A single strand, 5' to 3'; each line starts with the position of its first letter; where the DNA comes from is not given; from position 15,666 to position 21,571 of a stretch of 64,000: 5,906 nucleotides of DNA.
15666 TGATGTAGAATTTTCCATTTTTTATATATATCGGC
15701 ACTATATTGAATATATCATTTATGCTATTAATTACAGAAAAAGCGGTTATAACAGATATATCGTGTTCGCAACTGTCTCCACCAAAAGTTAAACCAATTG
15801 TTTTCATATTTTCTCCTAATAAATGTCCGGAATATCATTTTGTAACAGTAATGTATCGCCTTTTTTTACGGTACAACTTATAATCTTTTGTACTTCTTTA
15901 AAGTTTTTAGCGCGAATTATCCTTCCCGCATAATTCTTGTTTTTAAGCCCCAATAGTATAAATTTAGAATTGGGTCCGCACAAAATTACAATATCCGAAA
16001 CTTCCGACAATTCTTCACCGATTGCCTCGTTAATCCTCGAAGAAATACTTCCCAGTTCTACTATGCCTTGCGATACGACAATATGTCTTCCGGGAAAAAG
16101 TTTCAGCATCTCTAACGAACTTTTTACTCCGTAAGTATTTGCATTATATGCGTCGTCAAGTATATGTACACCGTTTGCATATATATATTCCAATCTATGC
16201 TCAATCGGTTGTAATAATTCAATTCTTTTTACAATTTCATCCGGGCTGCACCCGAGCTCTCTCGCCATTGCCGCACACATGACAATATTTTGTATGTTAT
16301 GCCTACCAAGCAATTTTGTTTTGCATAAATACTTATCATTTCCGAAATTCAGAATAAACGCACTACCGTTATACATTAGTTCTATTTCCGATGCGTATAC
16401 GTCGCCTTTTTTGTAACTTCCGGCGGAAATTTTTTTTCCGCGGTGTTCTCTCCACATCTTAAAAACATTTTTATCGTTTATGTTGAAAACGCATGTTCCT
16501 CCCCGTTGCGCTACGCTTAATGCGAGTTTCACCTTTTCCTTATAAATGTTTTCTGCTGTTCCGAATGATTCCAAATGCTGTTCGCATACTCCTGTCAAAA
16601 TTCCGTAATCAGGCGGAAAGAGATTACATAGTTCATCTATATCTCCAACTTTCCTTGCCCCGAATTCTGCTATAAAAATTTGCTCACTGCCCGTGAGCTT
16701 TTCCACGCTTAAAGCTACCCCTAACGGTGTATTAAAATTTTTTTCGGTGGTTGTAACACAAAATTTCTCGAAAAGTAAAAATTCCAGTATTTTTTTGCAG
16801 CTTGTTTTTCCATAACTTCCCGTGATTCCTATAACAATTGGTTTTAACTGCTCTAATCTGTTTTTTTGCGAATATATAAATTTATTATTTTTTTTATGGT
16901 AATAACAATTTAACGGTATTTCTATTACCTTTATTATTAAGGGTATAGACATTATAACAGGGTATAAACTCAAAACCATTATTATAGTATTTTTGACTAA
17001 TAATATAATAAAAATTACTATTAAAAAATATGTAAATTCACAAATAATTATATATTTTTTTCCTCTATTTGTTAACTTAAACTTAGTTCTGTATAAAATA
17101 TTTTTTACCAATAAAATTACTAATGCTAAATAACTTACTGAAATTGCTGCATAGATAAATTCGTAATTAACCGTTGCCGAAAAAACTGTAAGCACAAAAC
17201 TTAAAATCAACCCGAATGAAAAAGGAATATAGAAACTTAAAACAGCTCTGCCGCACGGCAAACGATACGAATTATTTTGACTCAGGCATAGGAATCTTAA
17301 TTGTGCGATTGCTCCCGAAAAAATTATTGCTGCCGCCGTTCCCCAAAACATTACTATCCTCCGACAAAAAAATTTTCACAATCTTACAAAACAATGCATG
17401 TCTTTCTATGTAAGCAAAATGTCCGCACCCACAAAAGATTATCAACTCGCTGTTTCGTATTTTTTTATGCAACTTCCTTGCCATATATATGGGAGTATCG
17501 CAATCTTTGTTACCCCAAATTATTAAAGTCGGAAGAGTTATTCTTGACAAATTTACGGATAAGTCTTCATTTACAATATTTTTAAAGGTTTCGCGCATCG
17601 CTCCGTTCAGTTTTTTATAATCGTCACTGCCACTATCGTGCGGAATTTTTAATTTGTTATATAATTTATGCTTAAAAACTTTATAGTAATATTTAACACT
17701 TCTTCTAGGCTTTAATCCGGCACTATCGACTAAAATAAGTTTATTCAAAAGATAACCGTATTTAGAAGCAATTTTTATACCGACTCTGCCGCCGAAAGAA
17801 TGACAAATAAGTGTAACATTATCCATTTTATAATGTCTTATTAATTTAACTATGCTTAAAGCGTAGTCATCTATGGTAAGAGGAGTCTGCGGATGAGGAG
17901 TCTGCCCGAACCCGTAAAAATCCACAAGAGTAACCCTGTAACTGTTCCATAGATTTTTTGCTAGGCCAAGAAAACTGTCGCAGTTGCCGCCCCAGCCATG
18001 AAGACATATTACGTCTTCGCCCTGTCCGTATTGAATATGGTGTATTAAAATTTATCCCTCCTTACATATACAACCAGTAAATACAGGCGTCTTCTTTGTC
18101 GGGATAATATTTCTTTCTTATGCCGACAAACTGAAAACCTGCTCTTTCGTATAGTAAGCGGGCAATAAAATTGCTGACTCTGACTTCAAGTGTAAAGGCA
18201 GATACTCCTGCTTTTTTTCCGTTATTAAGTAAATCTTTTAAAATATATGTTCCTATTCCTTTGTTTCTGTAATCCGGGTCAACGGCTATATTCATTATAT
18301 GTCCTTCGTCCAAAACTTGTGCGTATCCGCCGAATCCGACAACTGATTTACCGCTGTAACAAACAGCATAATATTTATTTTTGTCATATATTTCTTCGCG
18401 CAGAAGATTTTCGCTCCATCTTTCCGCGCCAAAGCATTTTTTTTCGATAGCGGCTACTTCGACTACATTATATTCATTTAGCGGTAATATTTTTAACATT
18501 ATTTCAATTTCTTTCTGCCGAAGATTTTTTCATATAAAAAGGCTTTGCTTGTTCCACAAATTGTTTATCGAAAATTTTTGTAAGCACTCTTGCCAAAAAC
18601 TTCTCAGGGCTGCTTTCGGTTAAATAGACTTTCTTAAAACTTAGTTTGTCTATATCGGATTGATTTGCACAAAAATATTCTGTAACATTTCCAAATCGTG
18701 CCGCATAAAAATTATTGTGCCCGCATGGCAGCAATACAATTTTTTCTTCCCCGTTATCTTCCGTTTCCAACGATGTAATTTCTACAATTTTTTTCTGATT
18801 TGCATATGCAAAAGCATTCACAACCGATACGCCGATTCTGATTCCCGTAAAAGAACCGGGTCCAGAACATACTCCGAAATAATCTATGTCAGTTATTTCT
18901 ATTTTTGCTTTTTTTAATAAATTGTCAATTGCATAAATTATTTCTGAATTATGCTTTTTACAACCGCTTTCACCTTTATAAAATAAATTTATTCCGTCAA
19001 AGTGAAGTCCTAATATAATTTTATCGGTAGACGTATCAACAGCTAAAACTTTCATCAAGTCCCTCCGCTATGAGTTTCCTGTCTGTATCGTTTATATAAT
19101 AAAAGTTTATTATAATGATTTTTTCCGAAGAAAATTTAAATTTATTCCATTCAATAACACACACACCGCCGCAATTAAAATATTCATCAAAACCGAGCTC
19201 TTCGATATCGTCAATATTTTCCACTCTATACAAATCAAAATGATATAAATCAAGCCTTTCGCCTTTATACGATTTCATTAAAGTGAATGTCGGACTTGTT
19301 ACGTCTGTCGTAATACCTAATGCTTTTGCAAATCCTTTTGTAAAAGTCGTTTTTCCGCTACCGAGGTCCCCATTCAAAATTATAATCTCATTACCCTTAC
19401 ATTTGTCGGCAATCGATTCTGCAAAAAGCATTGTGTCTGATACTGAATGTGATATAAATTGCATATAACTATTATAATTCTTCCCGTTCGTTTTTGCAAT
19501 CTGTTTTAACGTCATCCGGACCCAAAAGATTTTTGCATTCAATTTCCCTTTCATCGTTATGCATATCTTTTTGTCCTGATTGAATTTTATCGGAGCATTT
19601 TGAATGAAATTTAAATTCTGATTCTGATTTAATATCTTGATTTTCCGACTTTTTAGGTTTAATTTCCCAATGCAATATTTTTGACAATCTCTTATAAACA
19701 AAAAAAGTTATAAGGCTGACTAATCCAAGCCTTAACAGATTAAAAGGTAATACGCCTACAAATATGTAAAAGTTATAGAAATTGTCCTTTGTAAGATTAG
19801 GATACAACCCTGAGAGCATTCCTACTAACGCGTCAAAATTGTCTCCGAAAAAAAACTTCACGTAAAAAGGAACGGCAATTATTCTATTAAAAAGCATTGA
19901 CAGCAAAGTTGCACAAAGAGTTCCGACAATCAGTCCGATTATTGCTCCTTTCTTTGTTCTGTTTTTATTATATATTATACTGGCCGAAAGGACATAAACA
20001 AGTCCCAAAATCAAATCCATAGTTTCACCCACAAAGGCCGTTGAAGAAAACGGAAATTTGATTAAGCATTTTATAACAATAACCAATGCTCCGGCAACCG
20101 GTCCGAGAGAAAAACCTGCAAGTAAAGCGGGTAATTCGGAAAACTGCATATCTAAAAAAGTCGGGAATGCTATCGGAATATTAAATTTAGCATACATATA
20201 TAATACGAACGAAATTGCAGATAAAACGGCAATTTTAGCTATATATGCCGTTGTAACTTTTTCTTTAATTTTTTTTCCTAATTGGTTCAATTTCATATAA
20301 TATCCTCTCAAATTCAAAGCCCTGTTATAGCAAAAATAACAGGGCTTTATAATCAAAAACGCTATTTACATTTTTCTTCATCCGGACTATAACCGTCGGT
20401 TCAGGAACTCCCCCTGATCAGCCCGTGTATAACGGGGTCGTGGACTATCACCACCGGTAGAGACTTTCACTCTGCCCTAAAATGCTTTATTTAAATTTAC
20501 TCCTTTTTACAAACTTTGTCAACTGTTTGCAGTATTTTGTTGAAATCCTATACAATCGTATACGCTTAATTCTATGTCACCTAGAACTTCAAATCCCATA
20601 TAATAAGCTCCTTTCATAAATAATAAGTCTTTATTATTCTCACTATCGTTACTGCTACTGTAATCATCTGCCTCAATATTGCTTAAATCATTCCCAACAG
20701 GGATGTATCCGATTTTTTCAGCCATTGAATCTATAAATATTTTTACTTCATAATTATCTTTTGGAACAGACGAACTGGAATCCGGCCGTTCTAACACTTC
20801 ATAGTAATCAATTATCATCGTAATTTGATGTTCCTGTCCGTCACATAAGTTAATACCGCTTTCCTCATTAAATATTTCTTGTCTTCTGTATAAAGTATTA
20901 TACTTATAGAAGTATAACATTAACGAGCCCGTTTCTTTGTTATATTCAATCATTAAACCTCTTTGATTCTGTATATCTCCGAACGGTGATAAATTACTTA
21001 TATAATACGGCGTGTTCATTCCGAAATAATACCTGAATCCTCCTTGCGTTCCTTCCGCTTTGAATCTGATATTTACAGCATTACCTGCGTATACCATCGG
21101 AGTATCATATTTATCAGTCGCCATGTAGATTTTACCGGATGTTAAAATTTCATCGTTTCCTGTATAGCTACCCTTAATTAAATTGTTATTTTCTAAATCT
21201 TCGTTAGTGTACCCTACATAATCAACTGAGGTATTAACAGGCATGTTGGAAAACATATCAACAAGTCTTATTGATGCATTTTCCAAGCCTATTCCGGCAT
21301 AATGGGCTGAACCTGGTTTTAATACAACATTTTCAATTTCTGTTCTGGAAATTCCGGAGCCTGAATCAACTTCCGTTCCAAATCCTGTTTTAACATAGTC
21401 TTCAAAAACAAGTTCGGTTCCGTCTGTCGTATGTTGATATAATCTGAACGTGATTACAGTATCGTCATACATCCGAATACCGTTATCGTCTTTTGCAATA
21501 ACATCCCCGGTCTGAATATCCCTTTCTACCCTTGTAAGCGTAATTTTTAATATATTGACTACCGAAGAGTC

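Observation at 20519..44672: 24-kb locus of three co-oriented surface-protein genes (3096 aa, 402 aa, ~4485 aa) with no sortase signal or dedicated secretion genes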

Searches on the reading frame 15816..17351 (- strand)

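Call 9: search_protein_families(library=pfam, proteins=[window:15816-17351:-], max_evalue=0.001)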
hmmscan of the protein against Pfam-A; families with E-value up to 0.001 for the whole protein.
window:15816-17351:- (511 aa): 2 families
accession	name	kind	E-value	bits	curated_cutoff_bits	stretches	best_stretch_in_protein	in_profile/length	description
PF08245.18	Mur_ligase_M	-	2.7e-32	112.8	24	1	176-363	1-200/200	Mur ligase middle domain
PF02875.26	Mur_ligase_C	-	1.9e-08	35.6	28.4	1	385-503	1-123/127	Mur ligase, glutamate ligase domain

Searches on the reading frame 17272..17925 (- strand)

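Call 9: search_protein_families(library=pfam, proteins=[window:17272-17925:-], max_evalue=0.001)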
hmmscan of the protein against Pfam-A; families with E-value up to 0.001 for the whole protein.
window:17272-17925:- (217 aa): 4 families
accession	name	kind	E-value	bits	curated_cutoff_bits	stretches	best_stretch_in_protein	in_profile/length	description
PF00561.26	Abhydrolase_1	-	1.2e-14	55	25.8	2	94-175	200-244/245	alpha/beta hydrolase fold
PF12697.13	Abhydrolase_6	-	1.6e-08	35.9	26.3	1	2-179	34-214/217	Alpha/beta hydrolase family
PF12146.15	Hydrolase_4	-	1.8e-08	34.4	27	1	1-170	37-233/239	Serine aminopeptidase, S33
PF08386.16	Abhydrolase_4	-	9.7e-05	22.9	21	1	130-187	34-91/103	TAP-like protein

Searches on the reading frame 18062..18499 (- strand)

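Call 9: search_protein_families(library=pfam, proteins=[window:18062-18499:-], max_evalue=0.001)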
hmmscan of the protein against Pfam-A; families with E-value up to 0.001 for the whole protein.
window:18062-18499:- (145 aa): 7 families
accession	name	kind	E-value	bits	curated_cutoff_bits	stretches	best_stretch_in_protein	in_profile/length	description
PF00583.31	Acetyltransf_1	-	1.3e-18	67.8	20.7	1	18-122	7-116/116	Acetyltransferase (GNAT) family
PF13673.13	Acetyltransf_10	-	4e-15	56.4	23.6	1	21-126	11-111/128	Acetyltransferase (GNAT) domain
PF13508.13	Acetyltransf_7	-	8.1e-14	52.2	27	1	42-123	3-83/84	Acetyltransferase (GNAT) domain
PF08445.16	FR47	-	2.4e-05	24.7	22.1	1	64-124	20-79/86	FR47-like protein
PF13527.13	Acetyltransf_9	-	3e-05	24.5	25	1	15-123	13-125/127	Acetyltransferase (GNAT) domain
PF13302.13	Acetyltransf_3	-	4.4e-05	24.6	25.4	1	24-123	36-138/138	Acetyltransferase (GNAT) domain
PF13420.13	Acetyltransf_4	-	0.00012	22.5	24.3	1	27-135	35-147/155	Acetyltransferase (GNAT) domain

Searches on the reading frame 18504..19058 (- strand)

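Call 9: search_protein_families(library=pfam, proteins=[window:18504-19058:-], max_evalue=0.001)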
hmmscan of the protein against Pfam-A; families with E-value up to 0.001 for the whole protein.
window:18504-19058:- (184 aa): 1 family
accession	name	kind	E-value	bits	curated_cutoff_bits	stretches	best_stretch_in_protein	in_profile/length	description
PF00814.31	TsaD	-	2.2e-17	64.1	24.8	1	34-125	27-125/264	tRNA N6-adenosine threonylcarbamoyltransferase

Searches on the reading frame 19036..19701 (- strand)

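Call 9: search_protein_families(library=pfam, proteins=[window:19036-19701:-], max_evalue=0.001)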
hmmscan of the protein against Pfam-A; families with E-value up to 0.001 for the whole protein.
window:19036-19701:- (221 aa): 1 family
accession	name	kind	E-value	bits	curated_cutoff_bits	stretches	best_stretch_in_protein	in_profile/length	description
PF02367.23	TsaE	-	2.3e-37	128.2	26.6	1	85-200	2-118/128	Threonylcarbamoyl adenosine biosynthesis protein TsaE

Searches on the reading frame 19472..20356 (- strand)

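Call 9: search_protein_families(library=pfam, proteins=[window:19472-20356:-], max_evalue=0.001)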
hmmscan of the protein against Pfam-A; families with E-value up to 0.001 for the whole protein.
window:19472-20356:- (294 aa): 1 family
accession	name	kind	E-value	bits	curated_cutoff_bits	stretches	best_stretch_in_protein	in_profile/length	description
PF12822.12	ECF_trnsprt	-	4.3e-26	92.4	30.7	1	38-221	2-169/169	ECF transporter, substrate-specific component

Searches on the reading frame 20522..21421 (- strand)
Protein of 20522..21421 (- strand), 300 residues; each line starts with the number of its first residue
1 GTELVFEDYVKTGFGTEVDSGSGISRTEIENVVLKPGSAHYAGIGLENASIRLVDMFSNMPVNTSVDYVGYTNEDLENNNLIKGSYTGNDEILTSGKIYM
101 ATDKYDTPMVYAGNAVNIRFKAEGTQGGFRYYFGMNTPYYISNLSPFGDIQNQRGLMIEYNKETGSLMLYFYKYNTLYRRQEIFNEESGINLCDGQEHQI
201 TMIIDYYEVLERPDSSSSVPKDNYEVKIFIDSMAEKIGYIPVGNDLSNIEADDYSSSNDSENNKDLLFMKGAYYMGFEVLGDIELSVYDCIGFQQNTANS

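Call 67: search_solved_structures(query=A5, max_evalue=10)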
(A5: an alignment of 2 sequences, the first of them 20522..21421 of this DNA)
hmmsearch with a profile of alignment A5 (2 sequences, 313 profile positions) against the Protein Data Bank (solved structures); distinct sequences matched with E-value up to 10: 1.
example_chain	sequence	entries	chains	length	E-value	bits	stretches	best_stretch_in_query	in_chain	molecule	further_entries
2agk_A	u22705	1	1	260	1.7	11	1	63-149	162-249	1-(5-phosphoribosyl)-5-[(5-phosphoribosylamino)methylideneamino] imidazole-4-carboxamide i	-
